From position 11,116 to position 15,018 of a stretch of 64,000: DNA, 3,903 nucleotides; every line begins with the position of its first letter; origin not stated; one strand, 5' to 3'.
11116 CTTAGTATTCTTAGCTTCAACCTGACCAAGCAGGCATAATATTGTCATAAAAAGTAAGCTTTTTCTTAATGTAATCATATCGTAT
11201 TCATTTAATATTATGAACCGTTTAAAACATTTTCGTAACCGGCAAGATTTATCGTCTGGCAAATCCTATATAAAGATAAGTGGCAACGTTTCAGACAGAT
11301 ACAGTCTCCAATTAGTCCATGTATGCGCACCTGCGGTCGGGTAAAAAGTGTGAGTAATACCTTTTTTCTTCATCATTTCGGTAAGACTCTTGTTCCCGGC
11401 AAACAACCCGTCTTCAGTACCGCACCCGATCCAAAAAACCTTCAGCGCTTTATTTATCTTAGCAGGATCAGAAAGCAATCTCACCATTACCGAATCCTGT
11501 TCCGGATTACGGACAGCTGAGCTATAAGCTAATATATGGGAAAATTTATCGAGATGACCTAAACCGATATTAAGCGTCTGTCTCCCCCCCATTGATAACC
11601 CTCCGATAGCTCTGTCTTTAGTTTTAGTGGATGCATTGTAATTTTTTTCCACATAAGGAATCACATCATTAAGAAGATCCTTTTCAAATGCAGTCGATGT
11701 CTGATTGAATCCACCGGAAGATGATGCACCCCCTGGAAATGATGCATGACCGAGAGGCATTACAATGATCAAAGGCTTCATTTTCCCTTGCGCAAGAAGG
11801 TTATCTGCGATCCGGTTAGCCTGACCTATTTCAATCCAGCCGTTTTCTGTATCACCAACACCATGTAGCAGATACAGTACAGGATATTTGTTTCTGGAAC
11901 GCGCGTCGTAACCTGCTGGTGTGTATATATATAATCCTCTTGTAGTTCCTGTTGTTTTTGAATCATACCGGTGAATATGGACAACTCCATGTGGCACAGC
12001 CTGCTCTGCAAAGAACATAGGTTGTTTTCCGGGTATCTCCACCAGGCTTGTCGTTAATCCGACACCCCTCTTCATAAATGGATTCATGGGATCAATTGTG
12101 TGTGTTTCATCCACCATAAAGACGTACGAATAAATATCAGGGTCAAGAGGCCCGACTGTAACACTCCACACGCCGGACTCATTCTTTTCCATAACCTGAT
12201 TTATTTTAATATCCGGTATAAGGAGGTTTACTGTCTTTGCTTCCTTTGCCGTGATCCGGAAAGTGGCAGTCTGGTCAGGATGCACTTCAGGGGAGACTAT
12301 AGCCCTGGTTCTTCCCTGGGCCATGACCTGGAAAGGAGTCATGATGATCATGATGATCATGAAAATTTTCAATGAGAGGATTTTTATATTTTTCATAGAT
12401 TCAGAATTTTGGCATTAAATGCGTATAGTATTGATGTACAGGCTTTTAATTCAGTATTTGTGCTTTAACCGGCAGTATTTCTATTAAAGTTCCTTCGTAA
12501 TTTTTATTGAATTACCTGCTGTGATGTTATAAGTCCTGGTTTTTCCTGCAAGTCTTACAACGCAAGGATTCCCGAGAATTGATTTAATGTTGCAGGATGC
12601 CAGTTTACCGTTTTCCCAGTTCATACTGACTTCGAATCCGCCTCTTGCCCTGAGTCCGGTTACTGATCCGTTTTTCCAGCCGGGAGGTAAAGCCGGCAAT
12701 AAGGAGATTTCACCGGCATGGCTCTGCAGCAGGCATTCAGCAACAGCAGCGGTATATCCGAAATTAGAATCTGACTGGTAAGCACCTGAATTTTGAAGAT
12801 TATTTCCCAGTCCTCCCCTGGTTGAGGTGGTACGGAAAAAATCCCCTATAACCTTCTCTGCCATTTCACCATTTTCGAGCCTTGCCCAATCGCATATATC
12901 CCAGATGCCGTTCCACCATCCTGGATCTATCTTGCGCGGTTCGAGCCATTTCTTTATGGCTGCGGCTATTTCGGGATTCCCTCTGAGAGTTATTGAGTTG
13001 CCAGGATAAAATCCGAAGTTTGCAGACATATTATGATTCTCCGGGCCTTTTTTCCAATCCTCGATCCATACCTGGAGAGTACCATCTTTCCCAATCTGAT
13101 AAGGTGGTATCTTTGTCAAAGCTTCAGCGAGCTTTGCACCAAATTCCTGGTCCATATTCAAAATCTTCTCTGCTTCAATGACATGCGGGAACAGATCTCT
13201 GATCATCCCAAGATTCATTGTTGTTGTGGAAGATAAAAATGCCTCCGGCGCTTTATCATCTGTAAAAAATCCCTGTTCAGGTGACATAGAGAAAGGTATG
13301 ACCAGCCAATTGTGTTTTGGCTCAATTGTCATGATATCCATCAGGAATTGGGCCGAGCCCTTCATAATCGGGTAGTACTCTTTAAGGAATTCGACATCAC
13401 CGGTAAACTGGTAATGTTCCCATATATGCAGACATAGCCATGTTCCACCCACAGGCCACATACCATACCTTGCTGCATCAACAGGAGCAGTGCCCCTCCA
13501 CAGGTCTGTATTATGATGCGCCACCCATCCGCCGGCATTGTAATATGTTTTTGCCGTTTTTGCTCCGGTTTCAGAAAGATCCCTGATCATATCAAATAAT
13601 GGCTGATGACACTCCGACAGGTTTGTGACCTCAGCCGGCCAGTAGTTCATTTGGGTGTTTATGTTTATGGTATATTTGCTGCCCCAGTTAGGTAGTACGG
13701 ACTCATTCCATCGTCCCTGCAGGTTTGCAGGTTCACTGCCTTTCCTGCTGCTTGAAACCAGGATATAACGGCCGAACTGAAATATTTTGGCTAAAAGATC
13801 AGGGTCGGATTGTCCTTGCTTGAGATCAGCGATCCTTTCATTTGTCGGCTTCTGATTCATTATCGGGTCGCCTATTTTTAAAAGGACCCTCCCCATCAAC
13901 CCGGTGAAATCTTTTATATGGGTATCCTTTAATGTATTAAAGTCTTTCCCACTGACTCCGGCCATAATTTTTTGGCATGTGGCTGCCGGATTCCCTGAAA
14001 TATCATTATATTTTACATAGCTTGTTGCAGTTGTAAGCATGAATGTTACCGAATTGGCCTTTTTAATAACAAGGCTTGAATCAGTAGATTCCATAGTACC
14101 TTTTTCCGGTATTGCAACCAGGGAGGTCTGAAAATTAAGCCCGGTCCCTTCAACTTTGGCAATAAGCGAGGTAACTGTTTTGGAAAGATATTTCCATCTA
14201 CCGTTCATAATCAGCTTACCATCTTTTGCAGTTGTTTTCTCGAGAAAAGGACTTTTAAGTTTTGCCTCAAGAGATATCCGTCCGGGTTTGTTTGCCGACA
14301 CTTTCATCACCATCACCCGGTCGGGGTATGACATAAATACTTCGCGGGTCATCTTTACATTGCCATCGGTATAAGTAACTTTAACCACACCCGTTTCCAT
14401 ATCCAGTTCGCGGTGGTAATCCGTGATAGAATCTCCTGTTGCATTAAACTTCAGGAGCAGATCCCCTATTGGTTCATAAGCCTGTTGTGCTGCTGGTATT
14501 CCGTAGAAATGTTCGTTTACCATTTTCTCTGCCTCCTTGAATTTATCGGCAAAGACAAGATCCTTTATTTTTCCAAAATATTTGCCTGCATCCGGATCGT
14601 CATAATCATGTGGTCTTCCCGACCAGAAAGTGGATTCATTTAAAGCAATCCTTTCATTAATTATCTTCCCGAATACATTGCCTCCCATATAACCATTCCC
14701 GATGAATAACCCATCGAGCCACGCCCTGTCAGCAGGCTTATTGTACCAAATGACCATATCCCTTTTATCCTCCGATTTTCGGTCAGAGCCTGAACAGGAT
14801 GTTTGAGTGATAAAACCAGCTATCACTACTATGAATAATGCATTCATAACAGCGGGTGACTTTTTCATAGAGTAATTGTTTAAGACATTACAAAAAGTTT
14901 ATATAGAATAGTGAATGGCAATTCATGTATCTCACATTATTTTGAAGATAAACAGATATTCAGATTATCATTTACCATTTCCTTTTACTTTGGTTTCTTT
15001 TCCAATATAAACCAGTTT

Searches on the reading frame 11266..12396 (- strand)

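Call 34: search_protein_families(library=pfam, proteins=[window:11266-12396:-], max_evalue=0.00001)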
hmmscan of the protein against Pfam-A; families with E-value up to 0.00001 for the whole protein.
window:11266-12396:- (376 aa): 1 family
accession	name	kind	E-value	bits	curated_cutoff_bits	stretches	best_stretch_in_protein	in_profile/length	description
PF00756.26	Esterase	-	3.7e-26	92.8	22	1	146-372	1-249/251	Putative esterase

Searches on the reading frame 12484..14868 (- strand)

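Call 34: search_protein_families(library=pfam, proteins=[window:12484-14868:-], max_evalue=0.00001)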
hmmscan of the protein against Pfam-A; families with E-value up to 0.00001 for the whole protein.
window:12484-14868:- (794 aa): 3 families
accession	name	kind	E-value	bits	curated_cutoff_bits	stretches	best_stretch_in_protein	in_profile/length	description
PF22124.2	Glyco_hydro_95_cat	-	1.6e-145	485.5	27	1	310-713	2-408/408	Glycosyl hydrolase family 95 catalytic domain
PF14498.12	Glyco_hyd_65N_2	-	1.6e-60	205.5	27.7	1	40-286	1-233/234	Glycosyl hydrolase family 65, N-terminal domain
PF21307.2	Glyco_hydro_95_C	-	3.9e-24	85.4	27.6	1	715-781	1-67/94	Glycoside hydrolase family 95, C-terminal domain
